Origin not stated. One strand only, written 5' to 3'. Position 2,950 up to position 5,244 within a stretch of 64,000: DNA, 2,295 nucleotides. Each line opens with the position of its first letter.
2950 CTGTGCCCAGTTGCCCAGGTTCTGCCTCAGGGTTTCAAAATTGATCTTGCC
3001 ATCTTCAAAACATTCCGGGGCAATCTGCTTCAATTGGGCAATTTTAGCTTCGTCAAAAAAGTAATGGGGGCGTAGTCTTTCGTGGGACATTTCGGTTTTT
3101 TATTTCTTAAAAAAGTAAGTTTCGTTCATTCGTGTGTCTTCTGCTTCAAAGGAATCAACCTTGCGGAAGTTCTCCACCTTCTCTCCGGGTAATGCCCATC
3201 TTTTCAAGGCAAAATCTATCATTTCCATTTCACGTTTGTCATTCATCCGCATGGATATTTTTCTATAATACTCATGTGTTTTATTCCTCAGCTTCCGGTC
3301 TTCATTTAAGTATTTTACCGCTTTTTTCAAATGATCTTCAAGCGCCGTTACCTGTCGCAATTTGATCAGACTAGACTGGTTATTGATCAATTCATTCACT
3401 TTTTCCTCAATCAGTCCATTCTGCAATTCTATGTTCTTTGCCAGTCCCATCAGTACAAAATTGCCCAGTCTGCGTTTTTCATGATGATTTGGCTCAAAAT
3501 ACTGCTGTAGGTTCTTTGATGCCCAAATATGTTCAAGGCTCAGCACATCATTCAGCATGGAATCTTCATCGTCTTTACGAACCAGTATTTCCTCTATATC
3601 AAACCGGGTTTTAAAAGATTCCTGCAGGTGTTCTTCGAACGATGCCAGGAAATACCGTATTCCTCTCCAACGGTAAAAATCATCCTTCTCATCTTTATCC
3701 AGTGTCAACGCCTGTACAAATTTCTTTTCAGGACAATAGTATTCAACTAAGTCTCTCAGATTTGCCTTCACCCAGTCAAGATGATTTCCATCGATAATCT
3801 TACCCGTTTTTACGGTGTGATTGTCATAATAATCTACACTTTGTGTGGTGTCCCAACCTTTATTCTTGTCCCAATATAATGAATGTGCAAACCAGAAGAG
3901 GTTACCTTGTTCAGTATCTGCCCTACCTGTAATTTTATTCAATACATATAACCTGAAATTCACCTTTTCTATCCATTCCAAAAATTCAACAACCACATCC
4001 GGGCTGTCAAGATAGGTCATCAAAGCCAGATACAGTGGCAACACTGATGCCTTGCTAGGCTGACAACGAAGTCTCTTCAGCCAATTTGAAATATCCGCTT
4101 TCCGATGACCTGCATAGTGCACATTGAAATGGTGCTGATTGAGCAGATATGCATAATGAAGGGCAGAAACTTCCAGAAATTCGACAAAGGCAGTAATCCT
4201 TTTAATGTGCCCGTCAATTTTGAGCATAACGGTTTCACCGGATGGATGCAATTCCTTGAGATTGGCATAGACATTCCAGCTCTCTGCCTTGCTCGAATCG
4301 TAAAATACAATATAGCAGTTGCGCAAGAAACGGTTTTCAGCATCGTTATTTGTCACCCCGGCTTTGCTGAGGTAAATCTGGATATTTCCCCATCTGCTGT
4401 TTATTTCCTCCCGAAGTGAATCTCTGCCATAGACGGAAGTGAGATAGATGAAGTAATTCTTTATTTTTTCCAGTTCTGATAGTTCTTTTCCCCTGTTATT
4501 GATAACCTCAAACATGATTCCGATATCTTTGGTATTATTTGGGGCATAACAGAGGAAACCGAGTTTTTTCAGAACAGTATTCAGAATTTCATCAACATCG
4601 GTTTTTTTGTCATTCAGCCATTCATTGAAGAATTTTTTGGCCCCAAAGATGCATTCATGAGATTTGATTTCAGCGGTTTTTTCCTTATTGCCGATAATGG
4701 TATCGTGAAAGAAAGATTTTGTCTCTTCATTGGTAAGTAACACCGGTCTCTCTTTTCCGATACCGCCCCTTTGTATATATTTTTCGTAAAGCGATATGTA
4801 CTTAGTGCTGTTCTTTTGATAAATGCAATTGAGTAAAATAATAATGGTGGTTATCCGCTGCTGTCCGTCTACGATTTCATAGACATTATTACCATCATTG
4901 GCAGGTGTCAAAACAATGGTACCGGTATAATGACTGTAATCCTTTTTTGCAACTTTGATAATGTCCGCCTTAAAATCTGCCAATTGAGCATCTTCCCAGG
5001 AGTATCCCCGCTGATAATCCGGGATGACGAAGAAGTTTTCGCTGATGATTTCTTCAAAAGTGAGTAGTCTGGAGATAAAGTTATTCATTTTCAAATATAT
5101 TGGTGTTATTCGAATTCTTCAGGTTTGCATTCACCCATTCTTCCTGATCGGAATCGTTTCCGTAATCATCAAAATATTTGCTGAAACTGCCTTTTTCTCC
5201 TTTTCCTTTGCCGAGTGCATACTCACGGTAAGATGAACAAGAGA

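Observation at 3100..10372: Two full-length DUF262/DUF1524 paralogs bracket the helicase-nuclease in one operon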

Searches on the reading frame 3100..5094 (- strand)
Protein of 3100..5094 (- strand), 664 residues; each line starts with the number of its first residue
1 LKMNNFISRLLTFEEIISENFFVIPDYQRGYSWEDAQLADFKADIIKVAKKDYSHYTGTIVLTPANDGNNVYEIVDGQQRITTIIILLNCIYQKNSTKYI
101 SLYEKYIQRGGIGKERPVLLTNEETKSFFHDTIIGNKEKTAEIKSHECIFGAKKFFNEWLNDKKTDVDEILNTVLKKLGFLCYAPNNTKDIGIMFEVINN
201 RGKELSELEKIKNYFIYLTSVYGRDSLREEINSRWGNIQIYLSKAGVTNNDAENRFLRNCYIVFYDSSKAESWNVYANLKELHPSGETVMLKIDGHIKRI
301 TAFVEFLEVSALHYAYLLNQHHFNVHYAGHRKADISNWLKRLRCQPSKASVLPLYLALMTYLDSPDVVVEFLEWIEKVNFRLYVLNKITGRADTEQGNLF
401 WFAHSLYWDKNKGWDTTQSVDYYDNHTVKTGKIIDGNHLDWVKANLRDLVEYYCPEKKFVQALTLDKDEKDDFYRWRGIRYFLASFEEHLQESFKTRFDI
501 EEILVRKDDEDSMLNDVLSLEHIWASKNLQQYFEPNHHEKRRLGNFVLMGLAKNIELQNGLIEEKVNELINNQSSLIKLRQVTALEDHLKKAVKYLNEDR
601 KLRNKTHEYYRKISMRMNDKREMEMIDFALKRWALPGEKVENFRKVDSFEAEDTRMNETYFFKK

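Call 5: search_protein_families(library=pfam, proteins=[window:3100-5094:-], max_evalue=0.01)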
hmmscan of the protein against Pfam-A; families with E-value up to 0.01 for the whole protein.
window:3100-5094:- (664 aa): 2 families
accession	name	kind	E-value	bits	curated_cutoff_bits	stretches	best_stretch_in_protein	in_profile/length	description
PF03235.19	GmrSD_N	-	4.2e-33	115.6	33.2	1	15-215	3-198/199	GmrSD restriction endonuclease, N-terminal domain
PF07510.16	GmrSD_C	-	0.0004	20.7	23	1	471-583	14-118/138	GmrSD restriction endonucleases, C-terminal domain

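Call 6: search_protein_families(library=padloc, proteins=[window:3100-5094:-], max_evalue=0.01)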
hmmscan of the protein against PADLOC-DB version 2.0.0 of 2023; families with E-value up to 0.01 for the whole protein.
window:3100-5094:- (664 aa): 24 families
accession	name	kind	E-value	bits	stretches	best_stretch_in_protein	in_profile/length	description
PDLC04157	HEC-06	-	1.4e-41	140.7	2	7-390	8-383/558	-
PDLC02695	Orf5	-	3.3e-35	119.5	3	16-95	13-102/601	Orf5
PDLC04154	HEC-06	-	1.2e-34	117.9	2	3-384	4-385/569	-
PDLC04155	HEC-06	-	8.7e-33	111.6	1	9-387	8-380/562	-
PDLC02701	Orf5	-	1.7e-29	100.7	2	12-308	9-332/596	Orf5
PDLC02693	Orf5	-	2.1e-29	100.9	1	19-308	6-294/543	Orf5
PDLC02687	Orf5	-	4.3e-25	86.5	1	12-240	7-260/543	Orf5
PDLC02700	Orf5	-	1.7e-23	81.2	1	12-335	2-324/555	Orf5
PDLC02691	Orf5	-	2.5e-19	67.3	2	19-93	18-92/579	Orf5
PDLC02692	Orf5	-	1.2e-17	61.8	1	21-390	7-379/558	Orf5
PDLC02689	Orf5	-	4.9e-17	59.7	1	22-215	19-212/558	Orf5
PDLC02698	Orf5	-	1.9e-16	57.9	2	21-92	19-90/573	Orf5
PDLC02702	Orf5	-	7.3e-15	52.8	1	20-216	1-205/543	Orf5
PDLC02699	Orf5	-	2.4e-14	51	1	22-91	1-66/530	Orf5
PDLC02690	Orf5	-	3.6e-14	50.5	1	15-384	2-352/531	Orf5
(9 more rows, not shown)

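Call 10: search_protein_families(library=ncbifam, proteins=[window:3100-5094:-], max_evalue=0.01)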
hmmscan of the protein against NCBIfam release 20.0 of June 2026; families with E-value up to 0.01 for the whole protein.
window:3100-5094:- (664 aa): 0 families

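Call 28: search_solved_structures(query=window:3100-5094:-, max_evalue=1, show_alignments=2)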
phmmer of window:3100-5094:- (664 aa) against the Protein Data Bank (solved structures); distinct sequences matched with E-value up to 1: 3.
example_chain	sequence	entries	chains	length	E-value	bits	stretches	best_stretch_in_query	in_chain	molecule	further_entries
9jfl_B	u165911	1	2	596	8.3e-12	47.7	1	11-238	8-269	DUF262 domain-containing protein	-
6jiv_D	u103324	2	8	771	0.1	14.4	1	21-94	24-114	SspE protein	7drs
7drr_D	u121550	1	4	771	0.68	11.7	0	21-94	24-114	SspE protein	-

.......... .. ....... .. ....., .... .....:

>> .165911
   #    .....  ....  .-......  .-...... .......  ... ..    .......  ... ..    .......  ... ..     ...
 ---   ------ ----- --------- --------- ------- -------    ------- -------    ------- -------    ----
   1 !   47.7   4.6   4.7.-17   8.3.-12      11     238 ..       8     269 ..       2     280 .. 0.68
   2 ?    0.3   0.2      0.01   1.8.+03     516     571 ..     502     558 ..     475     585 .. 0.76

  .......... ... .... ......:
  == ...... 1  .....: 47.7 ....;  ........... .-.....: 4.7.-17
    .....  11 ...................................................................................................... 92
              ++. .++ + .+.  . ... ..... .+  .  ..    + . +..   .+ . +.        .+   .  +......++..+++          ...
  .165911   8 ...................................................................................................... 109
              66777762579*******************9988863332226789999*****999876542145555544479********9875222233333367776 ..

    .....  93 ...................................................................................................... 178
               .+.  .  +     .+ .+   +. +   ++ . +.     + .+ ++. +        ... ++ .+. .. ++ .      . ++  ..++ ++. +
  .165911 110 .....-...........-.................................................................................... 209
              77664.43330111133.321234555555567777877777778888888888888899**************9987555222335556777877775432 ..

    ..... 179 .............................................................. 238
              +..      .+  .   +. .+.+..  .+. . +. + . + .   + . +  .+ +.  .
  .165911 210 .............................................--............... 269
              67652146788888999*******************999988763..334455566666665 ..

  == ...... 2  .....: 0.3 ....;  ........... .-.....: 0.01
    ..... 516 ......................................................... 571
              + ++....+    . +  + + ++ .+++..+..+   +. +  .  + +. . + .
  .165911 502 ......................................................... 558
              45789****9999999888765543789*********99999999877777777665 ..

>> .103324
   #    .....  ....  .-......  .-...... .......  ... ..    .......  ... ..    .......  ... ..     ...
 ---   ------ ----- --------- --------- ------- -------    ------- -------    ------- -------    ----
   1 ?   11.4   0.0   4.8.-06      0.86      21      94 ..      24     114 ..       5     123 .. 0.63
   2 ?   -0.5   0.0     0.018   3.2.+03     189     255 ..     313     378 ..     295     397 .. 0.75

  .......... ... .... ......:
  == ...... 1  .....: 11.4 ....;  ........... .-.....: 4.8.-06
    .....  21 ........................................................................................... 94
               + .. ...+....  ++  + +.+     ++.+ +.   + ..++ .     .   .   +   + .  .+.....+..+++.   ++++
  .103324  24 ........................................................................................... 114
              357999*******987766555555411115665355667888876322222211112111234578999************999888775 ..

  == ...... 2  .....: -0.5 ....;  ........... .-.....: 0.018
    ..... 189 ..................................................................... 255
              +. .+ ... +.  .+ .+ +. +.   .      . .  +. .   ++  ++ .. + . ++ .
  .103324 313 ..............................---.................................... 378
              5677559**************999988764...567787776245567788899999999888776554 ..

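Call 29: find_homologous_proteins(query=window:3100-5094:-, max_evalue=1e-10)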
Query window:3100-5094:- (664 aa): 1751 proteins with E <= 1e-10 among 8000 candidates; the best 120 are listed.
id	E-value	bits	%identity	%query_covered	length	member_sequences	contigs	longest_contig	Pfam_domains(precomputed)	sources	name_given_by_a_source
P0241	0.0e+0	1518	100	100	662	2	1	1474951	PF03235.20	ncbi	-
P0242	0.0e+0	1062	69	100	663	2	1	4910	PF07510.17,PF03235.20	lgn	-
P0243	6.8e-202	691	51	100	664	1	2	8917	PF03235.20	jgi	-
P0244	1.9e-198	679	49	99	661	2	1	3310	PF03235.20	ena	-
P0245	5.5e-196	671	50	100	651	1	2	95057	PF03235.20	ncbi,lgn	-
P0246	5.5e-192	658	48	100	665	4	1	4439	PF03235.20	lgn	-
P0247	2.4e-191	656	49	99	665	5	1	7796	PF03235.20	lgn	-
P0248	4.2e-191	655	48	100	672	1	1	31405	PF03235.20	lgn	-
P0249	6.9e-191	654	49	99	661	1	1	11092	PF03235.20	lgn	-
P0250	1.7e-189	650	50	99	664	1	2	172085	PF03235.20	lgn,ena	-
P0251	2.5e-189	649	50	99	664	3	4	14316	PF03235.20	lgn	-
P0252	4.7e-189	648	50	99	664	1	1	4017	PF03235.20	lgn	-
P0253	2.9e-188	646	50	99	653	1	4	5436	PF03235.20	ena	-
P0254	3.3e-188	646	49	99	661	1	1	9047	PF03235.20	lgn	-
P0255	8.6e-188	644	49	99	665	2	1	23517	PF03235.20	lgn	-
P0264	4.2e-180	619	46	99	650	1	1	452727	PF03235.20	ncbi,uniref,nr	ncbi:DUF262 domain-containing protein [Marinoscillum pacificum]|uniref:DUF262 domain-containing prot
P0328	1.6e-156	541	44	95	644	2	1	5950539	PF03235.20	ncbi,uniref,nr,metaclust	ncbi:hypothetical protein AY601_1996 [Pedobacter cryoconitis]|uniref:GmrSD restriction endonucleases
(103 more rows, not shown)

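Call 31: find_encoding_contigs(protein=P0250, flank=8000, max_places=2)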
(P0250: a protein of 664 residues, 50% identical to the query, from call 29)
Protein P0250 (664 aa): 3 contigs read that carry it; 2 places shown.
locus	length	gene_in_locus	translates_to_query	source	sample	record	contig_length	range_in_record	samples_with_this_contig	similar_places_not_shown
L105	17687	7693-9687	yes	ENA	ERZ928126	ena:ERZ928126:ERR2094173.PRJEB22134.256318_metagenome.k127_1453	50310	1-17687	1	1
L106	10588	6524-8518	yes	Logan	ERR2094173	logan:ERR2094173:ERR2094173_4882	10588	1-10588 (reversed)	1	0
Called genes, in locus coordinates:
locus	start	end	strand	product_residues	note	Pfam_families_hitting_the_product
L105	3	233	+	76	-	?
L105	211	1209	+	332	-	PF12987:DUF3871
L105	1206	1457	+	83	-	-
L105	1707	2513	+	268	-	-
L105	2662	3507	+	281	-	-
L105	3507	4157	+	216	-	PF01541:GIY-YIG (faint), PF07453:NUMOD1 (weak), PF22083:I-HmuI_NUMOD-like (faint)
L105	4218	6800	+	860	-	PF00580:UvrD-helicase, PF13245:AAA_19, PF13361:UvrD_C, PF13538:UvrD_C_2 (faint)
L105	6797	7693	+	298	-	PF12705:PDDEXK_1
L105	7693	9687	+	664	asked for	PF03235:GmrSD_N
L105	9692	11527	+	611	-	PF01555:N6_N4_Mtase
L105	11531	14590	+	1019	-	PF00270:DEAD (weak), PF04851:ResIII, PF19778:RE_endonuc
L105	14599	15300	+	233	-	-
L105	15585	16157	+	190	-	PF03781:FGE-sulfatase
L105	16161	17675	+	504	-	PF00884:Sulfatase, PF01663:Phosphodiest (weak), PF16347:SGSH_C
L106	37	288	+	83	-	-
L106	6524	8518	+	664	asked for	PF03235:GmrSD_N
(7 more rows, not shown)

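Call 32: find_encoding_contigs(protein=P0264, flank=8000, max_places=2)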
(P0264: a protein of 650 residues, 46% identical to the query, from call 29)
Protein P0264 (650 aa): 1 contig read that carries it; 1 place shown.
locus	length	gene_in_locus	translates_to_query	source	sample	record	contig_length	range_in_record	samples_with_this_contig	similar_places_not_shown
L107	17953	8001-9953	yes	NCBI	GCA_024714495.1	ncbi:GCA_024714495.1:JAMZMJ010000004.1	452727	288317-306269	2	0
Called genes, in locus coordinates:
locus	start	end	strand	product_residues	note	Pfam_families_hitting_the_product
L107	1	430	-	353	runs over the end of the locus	PF01266:DAO (weak), PF01946:Thi4 (faint), PF07992:Pyr_redox_2, PF13434:Lys_Orn_oxgnase (faint), PF13450:NAD_binding_8, PF13738:Pyr_redox_3, PF00743:FMO-like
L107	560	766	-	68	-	-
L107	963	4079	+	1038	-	PF07494:Reg_prop (faint), PF07495:Y_Y_Y, PF00512:HisKA (faint), PF02518:HATPase_c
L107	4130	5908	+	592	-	PF00041:fn3, PF21470:BppU-like_C (faint), PF00041:fn3, PF14240:YHYH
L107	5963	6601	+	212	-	-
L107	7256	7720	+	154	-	-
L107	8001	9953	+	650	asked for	PF03235:GmrSD_N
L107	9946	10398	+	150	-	-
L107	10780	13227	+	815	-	PF04313:HSDR_N (weak), PF13588:HSDR_N_2 (weak), PF00270:DEAD, PF04851:ResIII, PF18766:SWI2_SNF2, PF08463:EcoEI_R_C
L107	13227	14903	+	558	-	PF03235:GmrSD_N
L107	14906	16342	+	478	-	PF12161:HsdM_N (weak), PF02384:N6_Mtase, PF07669:Eco57I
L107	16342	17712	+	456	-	PF01420:Methylase_S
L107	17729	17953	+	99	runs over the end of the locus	-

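Call 33: find_encoding_contigs(protein=P0328, flank=8000, max_places=2)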
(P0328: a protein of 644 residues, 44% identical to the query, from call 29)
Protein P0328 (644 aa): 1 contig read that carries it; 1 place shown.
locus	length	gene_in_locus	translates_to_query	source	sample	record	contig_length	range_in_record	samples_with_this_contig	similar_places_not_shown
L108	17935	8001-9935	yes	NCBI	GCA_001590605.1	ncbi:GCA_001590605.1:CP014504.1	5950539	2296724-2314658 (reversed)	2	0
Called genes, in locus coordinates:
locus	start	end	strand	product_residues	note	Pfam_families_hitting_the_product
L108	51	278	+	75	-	-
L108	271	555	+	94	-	PF01548:DEDD_Tnp_IS110 (weak)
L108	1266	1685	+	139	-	PF03852:Vsr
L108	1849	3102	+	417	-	PF00145:DNA_methylase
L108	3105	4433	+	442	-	PF15515:MvaI_BcnI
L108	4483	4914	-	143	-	-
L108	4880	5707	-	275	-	-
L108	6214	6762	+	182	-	-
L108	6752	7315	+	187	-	-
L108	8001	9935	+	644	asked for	PF03235:GmrSD_N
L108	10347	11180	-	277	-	PF04488:Gly_transf_sug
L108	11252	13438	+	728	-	PF01755:Glyco_transf_25, PF00722:Glyco_hydro_16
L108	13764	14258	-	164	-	-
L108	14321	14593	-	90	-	PF13443:HTH_26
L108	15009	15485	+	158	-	-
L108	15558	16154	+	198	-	PF00578:AhpC-TSA (weak), PF08534:Redoxin, PF00085:Thioredoxin (weak)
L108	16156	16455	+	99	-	-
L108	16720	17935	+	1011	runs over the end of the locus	PF13620:CarboxypepD_reg, PF13715:CarbopepD_reg_2, PF07715:Plug, PF00593:TonB_dep_Rec_b-barrel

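Call 49: find_related_loci(query=A2, collection=viral_contigs, flank=10000)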
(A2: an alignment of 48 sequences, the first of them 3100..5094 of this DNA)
Query A2 (664 aa) in viral_contigs; peptide patterns used: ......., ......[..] (x = any residue, [..] = any of these).
600 stretches matched a pattern, but none encodes a relative of the query by tblastn (E <= 1e-3).

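Call 50: search_dna_similar(query=window:3100-5094:-, collection=plasmids, mode=protein, max_evalue=1e-20, max_rows=25)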
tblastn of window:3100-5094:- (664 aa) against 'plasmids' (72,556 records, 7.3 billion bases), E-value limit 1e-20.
Records with a match: 37; places in all: 37; records where one place covers at least 80% of the query: 34.
Best place of each record, by identity: <60% 37.
By first word of the organism name: Acinetobacter 31; Haladaptatus 2; Sulfurospirillum 1; Halovenus 1; Salinibacter 1; Natronosalvus 1.
By predicted mobility (MOB-suite, as given by PLSDB): conjugative 13; non-mobilizable 12; mobilizable 12.
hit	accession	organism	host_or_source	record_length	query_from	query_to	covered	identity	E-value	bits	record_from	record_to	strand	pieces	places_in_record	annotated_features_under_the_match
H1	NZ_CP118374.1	Sulfurospirillum sp. 'SP'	bacterial isolate,Wastewater treatment ...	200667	135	635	75%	37.2%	5e-75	270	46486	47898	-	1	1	DUF1524 domain-containing protein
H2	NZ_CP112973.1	Halovenus salina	cell cuture,Isla Bacuta saltern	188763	8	641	95%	25.8%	6e-33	144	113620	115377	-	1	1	DUF262 domain-containing HNH endonuclease family protein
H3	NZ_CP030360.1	Salinibacter ruber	-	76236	3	635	95%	25.2%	6e-32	140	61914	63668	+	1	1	DUF262 domain-containing protein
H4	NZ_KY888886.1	Acinetobacter pittii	Canis lupus familiaris,nose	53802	7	568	85%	28.3%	2e-37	157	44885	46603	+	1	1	DUF262 domain-containing protein | pglX: BREX-1 system adenine-specific DNA-methyltransferase PglX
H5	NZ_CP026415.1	Acinetobacter sp. ACNIH2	-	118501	7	567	84%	28.3%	1e-41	171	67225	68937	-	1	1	DUF262 domain-containing protein | pglX: BREX-1 system adenine-specific DNA-methyltransferase PglX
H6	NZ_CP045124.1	Acinetobacter indicus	cow,cow feces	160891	7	568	85%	28.3%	1e-37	158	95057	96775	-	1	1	DUF262 domain-containing protein | pglX: BREX-1 system adenine-specific DNA-methyltransferase PglX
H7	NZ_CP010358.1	Acinetobacter johnsonii XBB1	Hospital sewage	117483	7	568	85%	28.3%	1e-37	158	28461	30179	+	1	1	DUF262 domain-containing protein | pglX: BREX-1 system adenine-specific DNA-methyltransferase PglX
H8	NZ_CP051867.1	Acinetobacter baumannii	Homo sapiens,cell culture,sputum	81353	7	568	85%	28.2%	2e-37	157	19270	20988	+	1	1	DUF262 domain-containing protein | pglX: BREX-1 system adenine-specific DNA-methyltransferase PglX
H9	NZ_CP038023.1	Acinetobacter radioresistens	bacterial culture,soil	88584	7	567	84%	28.0%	6e-39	162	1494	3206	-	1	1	DUF262 domain-containing protein | pglX: BREX-1 system adenine-specific DNA-methyltransferase PglX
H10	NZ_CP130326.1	Acinetobacter variabilis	soil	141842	7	567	84%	28.0%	1e-38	161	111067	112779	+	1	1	DUF262 domain-containing protein | pglX: BREX-1 system adenine-specific DNA-methyltransferase PglX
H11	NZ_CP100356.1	Natronosalvus rutilus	cell culture,sediment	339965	8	639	95%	24.7%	1e-34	149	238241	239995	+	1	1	DUF262 domain-containing protein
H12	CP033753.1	Acinetobacter baumannii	Homo sapiens,clinical isolate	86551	7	567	84%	27.8%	2e-38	160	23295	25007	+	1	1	DUF262 domain-containing protein | pglX: BREX-1 system adenine-specific DNA-methyltransferase PglX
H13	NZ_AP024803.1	Acinetobacter baumannii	Homo sapiens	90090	7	567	84%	27.8%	2e-38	160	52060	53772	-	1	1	DUF262 domain-containing protein | pglX: BREX-1 system adenine-specific DNA-methyltransferase PglX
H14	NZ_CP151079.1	Acinetobacter baumannii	-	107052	7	567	84%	27.8%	2e-38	160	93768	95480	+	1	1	DUF262 domain-containing protein | pglX: BREX-1 system adenine-specific DNA-methyltransferase PglX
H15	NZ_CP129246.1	Acinetobacter baumannii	Homo sapiens,urine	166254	7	567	84%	27.8%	2e-38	160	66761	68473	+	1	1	DUF262 domain-containing protein | pglX: BREX-1 system adenine-specific DNA-methyltransferase PglX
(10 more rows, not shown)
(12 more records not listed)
